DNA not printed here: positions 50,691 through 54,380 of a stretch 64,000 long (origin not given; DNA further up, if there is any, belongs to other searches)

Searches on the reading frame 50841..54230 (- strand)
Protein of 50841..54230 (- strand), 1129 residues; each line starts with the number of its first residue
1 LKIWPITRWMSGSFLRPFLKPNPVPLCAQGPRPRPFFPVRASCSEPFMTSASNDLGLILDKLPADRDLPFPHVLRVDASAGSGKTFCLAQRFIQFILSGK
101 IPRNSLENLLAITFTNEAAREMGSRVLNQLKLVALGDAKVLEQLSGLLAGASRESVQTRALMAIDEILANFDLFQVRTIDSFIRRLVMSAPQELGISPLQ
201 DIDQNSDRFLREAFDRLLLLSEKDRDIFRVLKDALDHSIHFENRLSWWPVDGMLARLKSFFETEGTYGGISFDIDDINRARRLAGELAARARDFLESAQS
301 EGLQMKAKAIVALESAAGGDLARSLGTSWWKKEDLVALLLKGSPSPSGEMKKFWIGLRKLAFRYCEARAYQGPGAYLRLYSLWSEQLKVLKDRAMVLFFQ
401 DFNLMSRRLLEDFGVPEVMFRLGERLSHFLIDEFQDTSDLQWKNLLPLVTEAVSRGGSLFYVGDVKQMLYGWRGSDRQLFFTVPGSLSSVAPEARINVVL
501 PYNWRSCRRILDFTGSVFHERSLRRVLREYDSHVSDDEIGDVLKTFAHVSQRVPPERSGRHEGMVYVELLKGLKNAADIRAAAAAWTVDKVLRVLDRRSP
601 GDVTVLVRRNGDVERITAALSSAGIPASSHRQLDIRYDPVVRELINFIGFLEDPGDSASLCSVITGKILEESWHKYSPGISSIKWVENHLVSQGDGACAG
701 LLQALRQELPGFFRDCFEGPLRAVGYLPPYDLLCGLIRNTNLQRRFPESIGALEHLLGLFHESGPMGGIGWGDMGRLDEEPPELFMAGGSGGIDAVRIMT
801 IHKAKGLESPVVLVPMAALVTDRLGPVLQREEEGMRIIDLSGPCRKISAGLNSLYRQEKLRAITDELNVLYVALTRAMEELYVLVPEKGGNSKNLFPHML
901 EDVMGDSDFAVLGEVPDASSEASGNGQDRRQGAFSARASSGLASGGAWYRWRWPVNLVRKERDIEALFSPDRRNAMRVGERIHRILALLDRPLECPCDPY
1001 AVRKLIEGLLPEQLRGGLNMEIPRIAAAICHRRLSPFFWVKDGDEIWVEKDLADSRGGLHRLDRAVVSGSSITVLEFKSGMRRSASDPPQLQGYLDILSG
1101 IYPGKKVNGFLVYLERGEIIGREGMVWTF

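Call 93: search_protein_families(library=pfam, proteins=[window:50841-54230:-], max_evalue=0.00001)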
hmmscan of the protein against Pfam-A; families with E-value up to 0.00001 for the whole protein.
window:50841-54230:- (1129 aa): 4 families
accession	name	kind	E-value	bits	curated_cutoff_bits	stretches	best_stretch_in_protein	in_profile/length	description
PF00580.27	UvrD-helicase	-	7.3e-33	114.8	23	1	74-481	16-264/271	UvrD/REP helicase N-terminal domain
PF13361.12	UvrD_C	-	1.6e-16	61.1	25.6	1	794-884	285-346/350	UvrD-like helicase C-terminal domain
PF13245.12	AAA_19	-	9.6e-09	36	25.1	0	73-167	13-99/134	AAA domain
PF13538.12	UvrD_C_2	-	2.8e-08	33.9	27.4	0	796-816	2-24/52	UvrD-like helicase C-terminal domain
